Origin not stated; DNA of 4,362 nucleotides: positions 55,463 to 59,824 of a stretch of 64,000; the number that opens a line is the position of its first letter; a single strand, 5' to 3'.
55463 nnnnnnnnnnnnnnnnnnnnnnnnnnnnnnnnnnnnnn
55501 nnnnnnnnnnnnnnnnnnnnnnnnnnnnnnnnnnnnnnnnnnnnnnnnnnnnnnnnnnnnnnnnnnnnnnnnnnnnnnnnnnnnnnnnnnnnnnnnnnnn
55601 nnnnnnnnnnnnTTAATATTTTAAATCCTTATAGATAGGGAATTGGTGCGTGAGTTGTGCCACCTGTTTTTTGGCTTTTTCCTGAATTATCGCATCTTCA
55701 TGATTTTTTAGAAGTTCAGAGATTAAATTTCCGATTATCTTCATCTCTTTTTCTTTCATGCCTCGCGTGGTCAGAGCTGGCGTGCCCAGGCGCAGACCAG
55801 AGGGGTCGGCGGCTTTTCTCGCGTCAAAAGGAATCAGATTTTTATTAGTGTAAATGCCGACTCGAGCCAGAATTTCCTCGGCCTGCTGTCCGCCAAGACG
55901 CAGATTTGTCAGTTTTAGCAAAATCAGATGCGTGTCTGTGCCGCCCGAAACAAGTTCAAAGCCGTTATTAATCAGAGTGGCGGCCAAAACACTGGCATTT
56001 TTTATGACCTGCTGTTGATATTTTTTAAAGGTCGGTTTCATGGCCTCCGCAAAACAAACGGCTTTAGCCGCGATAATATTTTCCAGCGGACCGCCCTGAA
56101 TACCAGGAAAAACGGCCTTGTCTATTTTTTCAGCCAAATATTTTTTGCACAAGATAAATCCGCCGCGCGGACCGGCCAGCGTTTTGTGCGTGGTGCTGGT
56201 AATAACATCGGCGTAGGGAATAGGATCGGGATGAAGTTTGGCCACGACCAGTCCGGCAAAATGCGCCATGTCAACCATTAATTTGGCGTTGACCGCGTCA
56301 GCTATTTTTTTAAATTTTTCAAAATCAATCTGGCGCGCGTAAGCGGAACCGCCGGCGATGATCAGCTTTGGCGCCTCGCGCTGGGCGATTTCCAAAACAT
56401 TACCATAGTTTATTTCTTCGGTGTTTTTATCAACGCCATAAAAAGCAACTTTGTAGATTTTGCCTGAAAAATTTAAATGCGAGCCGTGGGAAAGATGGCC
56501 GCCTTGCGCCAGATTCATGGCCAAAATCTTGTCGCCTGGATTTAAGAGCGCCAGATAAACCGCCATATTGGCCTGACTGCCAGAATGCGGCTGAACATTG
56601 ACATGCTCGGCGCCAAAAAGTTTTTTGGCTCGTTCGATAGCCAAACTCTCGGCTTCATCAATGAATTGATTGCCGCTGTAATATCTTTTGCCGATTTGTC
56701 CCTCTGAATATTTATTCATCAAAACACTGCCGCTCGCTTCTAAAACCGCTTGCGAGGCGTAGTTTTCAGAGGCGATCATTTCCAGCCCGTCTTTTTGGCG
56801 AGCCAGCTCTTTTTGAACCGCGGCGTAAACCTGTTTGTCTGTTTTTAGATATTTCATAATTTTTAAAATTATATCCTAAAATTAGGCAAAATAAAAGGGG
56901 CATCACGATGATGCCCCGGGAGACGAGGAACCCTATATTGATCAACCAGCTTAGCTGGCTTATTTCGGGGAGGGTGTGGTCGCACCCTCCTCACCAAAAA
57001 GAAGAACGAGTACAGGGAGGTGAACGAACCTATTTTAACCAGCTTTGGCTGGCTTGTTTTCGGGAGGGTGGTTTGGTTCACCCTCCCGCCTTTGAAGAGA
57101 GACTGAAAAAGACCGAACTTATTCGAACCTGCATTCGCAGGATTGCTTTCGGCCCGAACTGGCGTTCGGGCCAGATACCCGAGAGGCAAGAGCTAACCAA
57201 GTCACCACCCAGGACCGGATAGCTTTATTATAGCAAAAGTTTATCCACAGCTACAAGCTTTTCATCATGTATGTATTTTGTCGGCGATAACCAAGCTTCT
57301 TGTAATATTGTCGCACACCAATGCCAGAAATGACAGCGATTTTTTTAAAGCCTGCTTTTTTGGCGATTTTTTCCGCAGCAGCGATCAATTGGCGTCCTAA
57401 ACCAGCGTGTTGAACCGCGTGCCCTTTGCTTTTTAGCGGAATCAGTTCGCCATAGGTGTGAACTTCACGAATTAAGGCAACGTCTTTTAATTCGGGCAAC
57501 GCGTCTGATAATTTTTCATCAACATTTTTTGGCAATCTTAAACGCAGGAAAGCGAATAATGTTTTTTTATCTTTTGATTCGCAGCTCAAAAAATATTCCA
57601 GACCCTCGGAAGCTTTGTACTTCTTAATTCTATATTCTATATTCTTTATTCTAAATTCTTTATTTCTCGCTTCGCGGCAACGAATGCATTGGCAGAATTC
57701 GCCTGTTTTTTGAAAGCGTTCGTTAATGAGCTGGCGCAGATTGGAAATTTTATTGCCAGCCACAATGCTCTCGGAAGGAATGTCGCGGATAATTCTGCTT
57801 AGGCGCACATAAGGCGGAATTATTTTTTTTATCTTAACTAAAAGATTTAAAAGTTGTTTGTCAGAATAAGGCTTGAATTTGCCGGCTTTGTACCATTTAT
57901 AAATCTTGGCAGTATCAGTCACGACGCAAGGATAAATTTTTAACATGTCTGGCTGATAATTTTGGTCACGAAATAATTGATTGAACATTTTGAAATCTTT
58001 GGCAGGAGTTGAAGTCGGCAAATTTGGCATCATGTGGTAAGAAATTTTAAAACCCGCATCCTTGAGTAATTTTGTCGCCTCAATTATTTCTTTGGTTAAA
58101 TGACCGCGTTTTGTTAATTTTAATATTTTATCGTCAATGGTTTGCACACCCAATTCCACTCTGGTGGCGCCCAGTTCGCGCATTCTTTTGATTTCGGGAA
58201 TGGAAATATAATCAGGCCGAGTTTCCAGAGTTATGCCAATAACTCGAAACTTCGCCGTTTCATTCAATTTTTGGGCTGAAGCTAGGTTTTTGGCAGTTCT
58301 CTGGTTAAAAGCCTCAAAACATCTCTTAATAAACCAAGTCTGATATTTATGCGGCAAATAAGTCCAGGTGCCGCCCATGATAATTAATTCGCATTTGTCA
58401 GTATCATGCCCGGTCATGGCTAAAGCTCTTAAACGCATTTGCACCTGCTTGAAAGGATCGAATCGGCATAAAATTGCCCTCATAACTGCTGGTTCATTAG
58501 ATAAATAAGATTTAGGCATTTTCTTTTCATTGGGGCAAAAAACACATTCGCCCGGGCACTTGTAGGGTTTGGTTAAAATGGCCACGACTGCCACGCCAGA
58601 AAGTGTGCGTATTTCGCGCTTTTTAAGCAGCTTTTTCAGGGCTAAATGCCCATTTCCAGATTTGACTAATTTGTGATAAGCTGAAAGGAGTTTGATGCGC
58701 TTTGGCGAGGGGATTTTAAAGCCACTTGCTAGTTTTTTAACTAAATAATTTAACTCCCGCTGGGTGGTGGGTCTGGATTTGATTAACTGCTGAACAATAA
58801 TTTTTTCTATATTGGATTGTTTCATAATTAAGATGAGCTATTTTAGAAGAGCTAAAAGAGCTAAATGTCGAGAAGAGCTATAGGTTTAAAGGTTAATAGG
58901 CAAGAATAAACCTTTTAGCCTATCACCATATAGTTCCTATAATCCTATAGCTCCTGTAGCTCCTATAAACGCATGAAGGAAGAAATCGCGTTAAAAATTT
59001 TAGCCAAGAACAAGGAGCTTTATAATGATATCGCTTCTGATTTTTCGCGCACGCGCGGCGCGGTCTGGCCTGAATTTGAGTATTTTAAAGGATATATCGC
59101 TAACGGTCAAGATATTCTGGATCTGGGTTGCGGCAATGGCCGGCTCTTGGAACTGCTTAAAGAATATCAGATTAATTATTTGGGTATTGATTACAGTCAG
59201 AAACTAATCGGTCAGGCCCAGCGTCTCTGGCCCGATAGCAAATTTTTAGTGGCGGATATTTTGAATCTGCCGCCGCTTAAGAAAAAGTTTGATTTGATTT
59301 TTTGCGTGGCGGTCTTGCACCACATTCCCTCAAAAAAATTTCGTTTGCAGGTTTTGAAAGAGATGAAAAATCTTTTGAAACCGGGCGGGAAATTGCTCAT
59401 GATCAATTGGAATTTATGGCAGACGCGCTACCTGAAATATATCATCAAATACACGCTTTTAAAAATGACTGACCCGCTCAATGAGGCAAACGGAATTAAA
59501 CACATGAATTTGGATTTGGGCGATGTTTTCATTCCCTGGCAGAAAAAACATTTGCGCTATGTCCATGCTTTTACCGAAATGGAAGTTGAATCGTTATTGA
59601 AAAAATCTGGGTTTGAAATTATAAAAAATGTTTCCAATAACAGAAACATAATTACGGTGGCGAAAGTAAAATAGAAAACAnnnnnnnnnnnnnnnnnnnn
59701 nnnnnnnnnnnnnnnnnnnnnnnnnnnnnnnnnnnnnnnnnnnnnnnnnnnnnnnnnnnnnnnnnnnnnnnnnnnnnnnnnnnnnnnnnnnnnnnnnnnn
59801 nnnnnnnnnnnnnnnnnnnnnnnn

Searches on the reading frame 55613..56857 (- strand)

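Call 33: search_protein_families(library=pfam, proteins=[window:55613-56857:-], max_evalue=0.00001)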
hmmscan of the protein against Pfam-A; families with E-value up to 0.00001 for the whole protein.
window:55613-56857:- (414 aa): 2 families
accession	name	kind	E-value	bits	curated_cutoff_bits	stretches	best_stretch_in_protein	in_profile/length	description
PF00464.25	SHMT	-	6.8e-157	522.6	27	1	5-379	3-399/399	Serine hydroxymethyltransferase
PF00155.27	Aminotran_1_2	-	5.5e-08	32.8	19.7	1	76-365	50-352/361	Aminotransferase class I and II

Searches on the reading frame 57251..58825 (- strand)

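Call 33: search_protein_families(library=pfam, proteins=[window:57251-58825:-], max_evalue=0.00001)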
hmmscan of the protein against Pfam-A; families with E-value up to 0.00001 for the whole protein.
window:57251-58825:- (524 aa): 2 families
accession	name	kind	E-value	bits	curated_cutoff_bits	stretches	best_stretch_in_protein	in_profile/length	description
PF16199.10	Radical_SAM_C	-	2.1e-22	79.4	31.9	1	292-372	1-84/85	Radical_SAM C-terminal domain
PF04055.27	Radical_SAM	-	4.5e-18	66.4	29.5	1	89-273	6-155/166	Radical SAM superfamily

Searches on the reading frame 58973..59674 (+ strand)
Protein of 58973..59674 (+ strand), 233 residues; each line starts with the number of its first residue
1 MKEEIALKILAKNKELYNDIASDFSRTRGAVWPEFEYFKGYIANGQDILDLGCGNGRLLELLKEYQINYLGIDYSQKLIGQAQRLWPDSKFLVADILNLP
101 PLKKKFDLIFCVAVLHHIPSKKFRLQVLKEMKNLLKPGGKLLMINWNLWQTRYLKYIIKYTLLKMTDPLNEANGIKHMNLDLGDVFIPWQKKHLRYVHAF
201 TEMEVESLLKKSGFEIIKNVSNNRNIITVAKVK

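Call 83: search_protein_families(library=pfam, proteins=[window:58973-59674:+], max_evalue=0.001)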
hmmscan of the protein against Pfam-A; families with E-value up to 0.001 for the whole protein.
window:58973-59674:+ (233 aa): 14 families
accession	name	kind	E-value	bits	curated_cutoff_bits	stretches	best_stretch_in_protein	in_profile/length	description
PF08241.18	Methyltransf_11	-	2.4e-21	76.6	21.2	1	49-142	1-94/95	Methyltransferase domain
PF13649.12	Methyltransf_25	-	6.7e-21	75.2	27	1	48-139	1-97/97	Methyltransferase domain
PF13847.12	Methyltransf_31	-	4.9e-19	68.9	27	1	44-158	3-114/145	Methyltransferase domain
PF08242.18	Methyltransf_12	-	9.7e-19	68.4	30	1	49-141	1-98/98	Methyltransferase domain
PF13489.12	Methyltransf_23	-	2.4e-18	66.8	27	1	38-218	16-163/164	Methyltransferase domain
PF07021.18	MetW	-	2.4e-07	31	21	1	34-80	3-50/193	Methionine biosynthesis protein MetW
PF02353.26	CMAS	-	2.3e-06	27.6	27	1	42-143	60-164/273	Mycolic acid cyclopropane synthetase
PF08003.17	Methyltransf_9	-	2.4e-06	27.2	23.8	1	44-143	115-217/315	Protein of unknown function (DUF1698)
PF01209.24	Ubie_methyltran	-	1.4e-05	25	20.1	1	24-147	27-155/233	ubiE/COQ5 methyltransferase family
PF05401.17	NodS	-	4.1e-05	23.9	24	1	46-142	45-143/201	Nodulation protein S (NodS)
PF01739.24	CheR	-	9.4e-05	22.4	27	1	93-142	124-172/195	CheR methyltransferase, SAM binding domain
PF03848.20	TehB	-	0.00011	22.1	20.4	1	46-144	32-133/193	Tellurite resistance protein TehB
PF05219.18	DREV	-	0.00032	20.4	26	1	46-143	96-186/265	DREV methyltransferase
PF05175.20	MTS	-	0.00045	20.4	23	1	45-145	32-140/170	Methyltransferase small domain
